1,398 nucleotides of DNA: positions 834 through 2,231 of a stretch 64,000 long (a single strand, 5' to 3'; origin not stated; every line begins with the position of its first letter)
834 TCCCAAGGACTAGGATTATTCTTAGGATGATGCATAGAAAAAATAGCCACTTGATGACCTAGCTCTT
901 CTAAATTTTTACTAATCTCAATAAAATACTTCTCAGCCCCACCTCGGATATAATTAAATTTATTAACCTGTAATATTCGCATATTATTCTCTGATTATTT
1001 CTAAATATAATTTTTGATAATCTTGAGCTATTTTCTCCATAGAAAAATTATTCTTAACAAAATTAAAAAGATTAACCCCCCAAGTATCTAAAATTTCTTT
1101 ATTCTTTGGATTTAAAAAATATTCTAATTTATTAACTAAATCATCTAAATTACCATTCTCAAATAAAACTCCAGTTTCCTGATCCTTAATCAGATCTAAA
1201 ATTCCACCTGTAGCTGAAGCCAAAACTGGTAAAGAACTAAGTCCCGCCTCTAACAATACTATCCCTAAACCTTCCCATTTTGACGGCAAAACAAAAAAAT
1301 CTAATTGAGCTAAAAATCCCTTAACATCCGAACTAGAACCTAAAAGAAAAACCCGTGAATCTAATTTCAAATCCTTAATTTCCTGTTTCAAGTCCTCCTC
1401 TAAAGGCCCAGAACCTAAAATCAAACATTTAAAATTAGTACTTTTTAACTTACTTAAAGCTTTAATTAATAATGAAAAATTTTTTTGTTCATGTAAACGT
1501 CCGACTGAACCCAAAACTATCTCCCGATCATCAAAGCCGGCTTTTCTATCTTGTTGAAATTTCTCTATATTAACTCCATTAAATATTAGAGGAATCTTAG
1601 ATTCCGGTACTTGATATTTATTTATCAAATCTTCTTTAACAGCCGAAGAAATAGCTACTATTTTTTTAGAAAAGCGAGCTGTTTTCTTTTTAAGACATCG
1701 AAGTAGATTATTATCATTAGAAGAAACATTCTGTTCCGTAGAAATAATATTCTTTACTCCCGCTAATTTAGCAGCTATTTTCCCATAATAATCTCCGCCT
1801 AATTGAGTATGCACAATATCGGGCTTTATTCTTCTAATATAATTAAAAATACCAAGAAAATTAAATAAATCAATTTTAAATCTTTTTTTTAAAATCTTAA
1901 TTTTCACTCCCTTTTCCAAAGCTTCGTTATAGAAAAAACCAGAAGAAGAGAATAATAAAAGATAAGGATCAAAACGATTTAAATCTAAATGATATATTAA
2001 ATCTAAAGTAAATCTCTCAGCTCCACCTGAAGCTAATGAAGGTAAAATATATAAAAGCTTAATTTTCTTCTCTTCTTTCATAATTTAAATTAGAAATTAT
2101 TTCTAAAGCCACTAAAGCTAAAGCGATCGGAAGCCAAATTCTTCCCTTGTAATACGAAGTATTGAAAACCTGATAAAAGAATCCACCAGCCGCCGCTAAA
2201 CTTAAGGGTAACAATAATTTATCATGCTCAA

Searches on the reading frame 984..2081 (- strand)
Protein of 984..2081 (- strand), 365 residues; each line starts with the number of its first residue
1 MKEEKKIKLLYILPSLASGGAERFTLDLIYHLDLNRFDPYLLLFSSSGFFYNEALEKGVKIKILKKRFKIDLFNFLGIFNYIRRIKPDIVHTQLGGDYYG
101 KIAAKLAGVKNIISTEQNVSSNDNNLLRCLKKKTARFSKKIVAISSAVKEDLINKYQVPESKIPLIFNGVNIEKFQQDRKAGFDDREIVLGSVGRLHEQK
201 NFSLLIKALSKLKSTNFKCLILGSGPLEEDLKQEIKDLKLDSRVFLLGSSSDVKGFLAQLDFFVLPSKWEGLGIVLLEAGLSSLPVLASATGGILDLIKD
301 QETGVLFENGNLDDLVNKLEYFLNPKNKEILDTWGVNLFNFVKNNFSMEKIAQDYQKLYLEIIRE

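Call 62: find_encoding_contigs(protein=window:984-2081:-, flank=10000, max_places=3)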
Protein window:984-2081:- (365 aa): 24 contigs read that carry it; 3 places shown.
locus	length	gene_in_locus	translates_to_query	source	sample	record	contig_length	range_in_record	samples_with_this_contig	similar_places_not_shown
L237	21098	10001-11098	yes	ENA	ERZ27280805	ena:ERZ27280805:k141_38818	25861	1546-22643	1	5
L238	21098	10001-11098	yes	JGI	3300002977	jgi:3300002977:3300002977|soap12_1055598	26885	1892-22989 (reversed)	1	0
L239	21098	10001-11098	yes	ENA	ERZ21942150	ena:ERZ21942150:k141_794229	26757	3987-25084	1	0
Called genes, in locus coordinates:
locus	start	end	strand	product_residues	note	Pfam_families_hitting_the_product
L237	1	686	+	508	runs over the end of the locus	PF03321:GH3, PF23571:GH3_M, PF23572:GH3_C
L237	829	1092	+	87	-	PF00076:RRM_1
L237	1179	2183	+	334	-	PF04055:Radical_SAM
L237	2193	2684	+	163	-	PF03703:bPH_2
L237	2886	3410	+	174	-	PF00466:Ribosomal_L10, PF27436:RL10_C (faint)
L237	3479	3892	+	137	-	PF16320:Ribosomal_L12_N, PF00542:Ribosomal_L12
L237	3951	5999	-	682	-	-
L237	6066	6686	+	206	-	-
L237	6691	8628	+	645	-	PF13196:DUF4012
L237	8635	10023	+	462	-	-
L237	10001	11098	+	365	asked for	PF13439:Glyco_transf_4, PF13477:Glyco_trans_4_2 (faint), PF20706:GT4-conflict (weak), PF00534:Glycos_transf_1, PF13692:Glyco_trans_1_4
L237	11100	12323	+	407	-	PF13439:Glyco_transf_4, PF13477:Glyco_trans_4_2 (weak), PF13579:Glyco_trans_4_4, PF00534:Glycos_transf_1, PF13692:Glyco_trans_1_4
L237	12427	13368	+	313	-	PF13177:DNA_pol3_delta2, PF00004:AAA (weak)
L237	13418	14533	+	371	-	PF14870:PSII_BNR (faint), PF25852:DUF6242_C (weak), PF15902:Sortilin-Vps10 (weak)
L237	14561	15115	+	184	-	PF01765:RRF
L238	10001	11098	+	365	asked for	PF13439:Glyco_transf_4, PF13477:Glyco_trans_4_2 (faint), PF20706:GT4-conflict (weak), PF00534:Glycos_transf_1, PF13692:Glyco_trans_1_4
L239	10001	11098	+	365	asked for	PF13439:Glyco_transf_4, PF13477:Glyco_trans_4_2 (faint), PF20706:GT4-conflict (weak), PF00534:Glycos_transf_1, PF13692:Glyco_trans_1_4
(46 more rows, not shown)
